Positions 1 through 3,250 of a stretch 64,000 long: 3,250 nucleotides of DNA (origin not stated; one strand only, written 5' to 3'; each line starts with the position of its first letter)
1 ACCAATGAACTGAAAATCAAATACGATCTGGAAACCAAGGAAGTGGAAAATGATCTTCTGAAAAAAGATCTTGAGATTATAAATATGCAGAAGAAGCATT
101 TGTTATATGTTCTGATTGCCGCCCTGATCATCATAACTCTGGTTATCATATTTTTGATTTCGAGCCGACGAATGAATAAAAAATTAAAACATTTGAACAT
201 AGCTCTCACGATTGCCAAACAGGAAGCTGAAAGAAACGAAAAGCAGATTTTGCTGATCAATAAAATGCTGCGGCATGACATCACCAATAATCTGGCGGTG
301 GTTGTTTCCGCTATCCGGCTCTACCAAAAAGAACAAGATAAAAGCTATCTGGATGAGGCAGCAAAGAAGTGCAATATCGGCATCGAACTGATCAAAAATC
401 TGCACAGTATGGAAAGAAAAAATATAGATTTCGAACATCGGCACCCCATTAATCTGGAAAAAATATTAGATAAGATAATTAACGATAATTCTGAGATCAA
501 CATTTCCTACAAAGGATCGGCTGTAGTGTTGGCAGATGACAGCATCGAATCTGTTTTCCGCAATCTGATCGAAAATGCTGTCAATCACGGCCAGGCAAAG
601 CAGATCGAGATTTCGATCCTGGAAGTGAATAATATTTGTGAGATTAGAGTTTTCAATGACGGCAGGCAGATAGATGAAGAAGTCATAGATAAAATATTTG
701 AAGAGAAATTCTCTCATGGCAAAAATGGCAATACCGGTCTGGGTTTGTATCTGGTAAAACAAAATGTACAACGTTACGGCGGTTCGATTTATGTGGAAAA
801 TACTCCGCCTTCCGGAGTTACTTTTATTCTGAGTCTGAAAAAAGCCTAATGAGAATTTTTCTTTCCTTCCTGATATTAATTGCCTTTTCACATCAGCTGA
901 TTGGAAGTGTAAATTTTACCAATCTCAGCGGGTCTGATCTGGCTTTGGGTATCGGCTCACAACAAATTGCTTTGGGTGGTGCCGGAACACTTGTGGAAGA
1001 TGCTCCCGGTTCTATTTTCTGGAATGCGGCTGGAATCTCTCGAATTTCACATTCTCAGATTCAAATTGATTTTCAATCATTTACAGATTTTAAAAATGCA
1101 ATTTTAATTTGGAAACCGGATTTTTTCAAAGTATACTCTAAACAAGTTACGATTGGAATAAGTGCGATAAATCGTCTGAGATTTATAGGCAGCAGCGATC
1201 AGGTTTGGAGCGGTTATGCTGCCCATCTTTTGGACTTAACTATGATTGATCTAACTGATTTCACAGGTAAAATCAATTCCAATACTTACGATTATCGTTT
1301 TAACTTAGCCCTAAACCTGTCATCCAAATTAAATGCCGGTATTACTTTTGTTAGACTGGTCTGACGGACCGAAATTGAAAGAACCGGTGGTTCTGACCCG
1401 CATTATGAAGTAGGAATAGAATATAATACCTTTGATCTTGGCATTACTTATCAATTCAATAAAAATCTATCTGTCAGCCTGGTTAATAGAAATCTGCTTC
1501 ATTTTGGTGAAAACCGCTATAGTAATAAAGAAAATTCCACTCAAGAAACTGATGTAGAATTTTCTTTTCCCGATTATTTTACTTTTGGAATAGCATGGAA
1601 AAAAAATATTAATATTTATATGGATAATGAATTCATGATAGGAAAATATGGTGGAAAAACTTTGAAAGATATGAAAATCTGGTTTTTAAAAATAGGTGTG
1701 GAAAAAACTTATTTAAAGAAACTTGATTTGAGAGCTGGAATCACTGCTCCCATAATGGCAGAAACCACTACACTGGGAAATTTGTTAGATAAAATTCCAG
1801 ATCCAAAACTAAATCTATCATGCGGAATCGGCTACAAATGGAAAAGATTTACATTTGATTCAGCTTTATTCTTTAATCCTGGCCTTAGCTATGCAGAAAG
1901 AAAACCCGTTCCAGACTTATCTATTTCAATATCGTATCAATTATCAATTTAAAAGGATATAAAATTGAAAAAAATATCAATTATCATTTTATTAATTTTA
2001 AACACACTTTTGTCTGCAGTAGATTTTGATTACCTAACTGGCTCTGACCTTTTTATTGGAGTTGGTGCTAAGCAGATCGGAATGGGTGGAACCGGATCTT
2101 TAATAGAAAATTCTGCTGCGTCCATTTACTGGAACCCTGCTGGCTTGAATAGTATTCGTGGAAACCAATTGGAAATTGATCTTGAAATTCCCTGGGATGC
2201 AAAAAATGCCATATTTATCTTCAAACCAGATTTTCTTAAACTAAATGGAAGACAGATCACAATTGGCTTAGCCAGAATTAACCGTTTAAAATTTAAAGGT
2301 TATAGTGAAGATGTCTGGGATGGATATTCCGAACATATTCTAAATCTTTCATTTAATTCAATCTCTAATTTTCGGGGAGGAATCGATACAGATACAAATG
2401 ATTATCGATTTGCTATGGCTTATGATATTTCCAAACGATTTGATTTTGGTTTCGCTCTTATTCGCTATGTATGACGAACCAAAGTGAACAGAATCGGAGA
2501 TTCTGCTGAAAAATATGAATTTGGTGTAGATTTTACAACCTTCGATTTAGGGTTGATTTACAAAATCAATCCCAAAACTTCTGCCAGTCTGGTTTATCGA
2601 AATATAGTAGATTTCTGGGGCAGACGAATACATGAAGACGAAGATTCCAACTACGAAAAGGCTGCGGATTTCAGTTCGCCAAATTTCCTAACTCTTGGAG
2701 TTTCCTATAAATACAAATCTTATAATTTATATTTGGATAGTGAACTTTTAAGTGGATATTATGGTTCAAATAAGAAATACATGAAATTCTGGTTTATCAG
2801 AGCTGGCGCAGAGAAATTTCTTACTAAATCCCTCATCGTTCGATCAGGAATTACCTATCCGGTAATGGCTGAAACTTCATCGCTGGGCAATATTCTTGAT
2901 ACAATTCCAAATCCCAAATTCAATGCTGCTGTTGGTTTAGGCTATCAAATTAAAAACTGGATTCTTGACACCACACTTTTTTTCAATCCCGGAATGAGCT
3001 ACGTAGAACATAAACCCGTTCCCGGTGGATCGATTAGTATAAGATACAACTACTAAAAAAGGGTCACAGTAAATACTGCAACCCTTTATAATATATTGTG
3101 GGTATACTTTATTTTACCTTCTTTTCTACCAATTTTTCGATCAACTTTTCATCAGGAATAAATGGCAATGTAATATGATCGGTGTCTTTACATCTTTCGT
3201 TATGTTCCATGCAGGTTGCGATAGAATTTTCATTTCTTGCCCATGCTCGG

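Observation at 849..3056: Two tandem outer-membrane paralogs each interrupted by a single TGA at the homologous codon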

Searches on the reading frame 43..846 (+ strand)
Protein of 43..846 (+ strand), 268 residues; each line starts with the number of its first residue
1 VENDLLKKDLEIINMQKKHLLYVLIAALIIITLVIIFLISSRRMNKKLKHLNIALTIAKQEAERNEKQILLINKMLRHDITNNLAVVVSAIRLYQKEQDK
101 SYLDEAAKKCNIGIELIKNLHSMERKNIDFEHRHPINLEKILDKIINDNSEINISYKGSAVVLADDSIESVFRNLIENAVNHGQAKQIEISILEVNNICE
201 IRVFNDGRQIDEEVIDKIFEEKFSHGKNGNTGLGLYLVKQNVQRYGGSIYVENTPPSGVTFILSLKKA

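Call 22: search_protein_families(library=ncbifam, proteins=[window:43-846:+], max_evalue=0.00001)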
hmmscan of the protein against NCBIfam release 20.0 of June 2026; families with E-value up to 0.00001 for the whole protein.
window:43-846:+ (268 aa): 52 families (the best 25 are shown)
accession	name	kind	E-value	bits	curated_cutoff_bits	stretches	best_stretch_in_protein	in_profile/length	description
TIGR01386.1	cztS_silS_copS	subfamily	1.6e-15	57.1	292.55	1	124-265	311-456/457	heavy metal sensor histidine kinase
NF033091.0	HK_VanS_ACDEFG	equivalog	1.6e-15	57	400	1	43-254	48-282/293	vancomycin resistance histidine kinase VanS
NF008298.1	PRK11086.1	subfamily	2.1e-15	56.1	520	1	78-265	338-523/529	DcuS/MalK family sensor histidine kinase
NF008468.0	PRK11360.1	equivalog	6.3e-15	54.6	646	1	157-266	496-607/616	two-component system sensor histidine kinase AtoS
NF008312.0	PRK11100.1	equivalog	1e-14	54.3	356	1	73-267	260-474/477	two-component system sensor histidine kinase CreC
TIGR02966.1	phoR_proteo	equivalog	2.4e-14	53.1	334.2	1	120-263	174-331/333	phosphate regulon sensor histidine kinase PhoR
NF053855.1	HisKinPhoRBctds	equivalog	1.2e-13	50.4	500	1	100-267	398-583/583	two-component system sensor histidine kinase PhoR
NF046044.1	PnpS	equivalog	1.5e-13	50.6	400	1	143-265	260-389/390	two-component system histidine kinase PnpS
NF047874.1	MASE3_PAS_HK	subfamily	1.9e-11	43.5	560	1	165-266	517-624/655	MASE3 domain-containing sensor histidine kinase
NF040691.1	MtrAB_MtrB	equivalog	2.6e-11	43.3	450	1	149-266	367-491/507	MtrAB system histidine kinase MtrB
TIGR02916.1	PEP_his_kin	equivalog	3.1e-11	42.6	300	1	124-265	532-678/679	XrtA/PEP-CTERM system histidine kinase PrsK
NF033092.0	HK_WalK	equivalog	3.9e-11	42.3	725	1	136-265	447-592/594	cell wall metabolism sensor histidine kinase WalK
NF007898.0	PRK10604.1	equivalog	6.8e-11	42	478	1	123-265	268-421/433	two-component system sensor histidine kinase RstB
NF007793.0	PRK10490.1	equivalog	7.5e-11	40.8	1123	1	149-266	758-881/895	two-component system sensor histidine kinase KdpD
TIGR03785.1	marine_sort_HK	equivalog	9.8e-11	40.6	612.2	1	75-265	491-702/703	proteobacterial dedicated sortase system histidine kinase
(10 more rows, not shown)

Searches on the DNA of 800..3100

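Call 51: search_rna_families(source=window, start=800, end=3100, threshold=evalue, max_evalue=10)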
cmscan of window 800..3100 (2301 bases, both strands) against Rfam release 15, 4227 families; matches with E-value up to 10: 7.
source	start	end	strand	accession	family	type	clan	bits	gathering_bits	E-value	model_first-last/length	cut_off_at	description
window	827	873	+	RF02285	TtnuCD8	Gene; snRNA; snoRNA; CD-box;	-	29.1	70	0.098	13-59/59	no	Tetrahymena snoRNA TtnuCD8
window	1557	1638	-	RF01871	MALAT1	Gene; lncRNA;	-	21.9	70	7.2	1-95/95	no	Metastasis associated lung adenocarcinoma transcript 1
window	1917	1975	-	RF03463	mir-3036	Gene; miRNA;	-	20.4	70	2.6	1-58/58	no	mir-3036 microRNA precursor family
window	1642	1687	+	RF00150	SNORD42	Gene; snRNA; snoRNA; CD-box;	-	20.2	39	6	1-68/68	no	Small nucleolar RNA SNORD42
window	1546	1622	+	RF00814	mir-316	Gene; miRNA;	-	17.8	80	4.5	1-91/91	no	mir-316 microRNA precursor family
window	813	944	-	RF01889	lincRNA-p21_1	Gene; lncRNA;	-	16.7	75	4.9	1-174/174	no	LincRNA-p21 conserved region 1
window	1652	1681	-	RF00066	U7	Gene; snRNA;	-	13.9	34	9.9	1-62/62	no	U7 small nuclear RNA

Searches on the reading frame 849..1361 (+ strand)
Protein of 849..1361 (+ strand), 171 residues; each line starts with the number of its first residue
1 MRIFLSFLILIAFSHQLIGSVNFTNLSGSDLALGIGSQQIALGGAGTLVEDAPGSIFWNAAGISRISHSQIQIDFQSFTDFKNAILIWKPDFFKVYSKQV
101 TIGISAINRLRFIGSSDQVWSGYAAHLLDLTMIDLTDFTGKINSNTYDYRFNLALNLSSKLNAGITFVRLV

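Call 16: find_encoding_contigs(protein=window:849-1361:+, flank=10000)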
Protein window:849-1361:+ (171 aa): 4 contigs read that carry it; 2 places shown.
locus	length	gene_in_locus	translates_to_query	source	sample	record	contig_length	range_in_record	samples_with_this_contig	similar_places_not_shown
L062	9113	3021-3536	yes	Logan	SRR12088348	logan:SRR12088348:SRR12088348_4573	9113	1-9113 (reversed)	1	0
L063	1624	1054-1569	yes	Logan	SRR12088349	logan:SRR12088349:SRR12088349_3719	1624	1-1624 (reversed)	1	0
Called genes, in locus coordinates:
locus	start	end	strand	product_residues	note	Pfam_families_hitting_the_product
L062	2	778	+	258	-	?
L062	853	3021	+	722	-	PF13424:TPR_12 (weak), PF00515:TPR_1 (weak), PF07719:TPR_2 (weak), PF13424:TPR_12, PF14938:SNAP, PF17874:TPR_MalT, PF13424:TPR_12, PF02518:HATPase_c, +16 more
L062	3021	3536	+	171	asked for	-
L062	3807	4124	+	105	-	-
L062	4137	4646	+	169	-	-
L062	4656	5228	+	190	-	-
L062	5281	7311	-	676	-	PF17391:Urocanase_N, PF01175:Urocanase, PF17392:Urocanase_C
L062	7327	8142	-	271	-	-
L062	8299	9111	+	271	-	?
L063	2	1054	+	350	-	?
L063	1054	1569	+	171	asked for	-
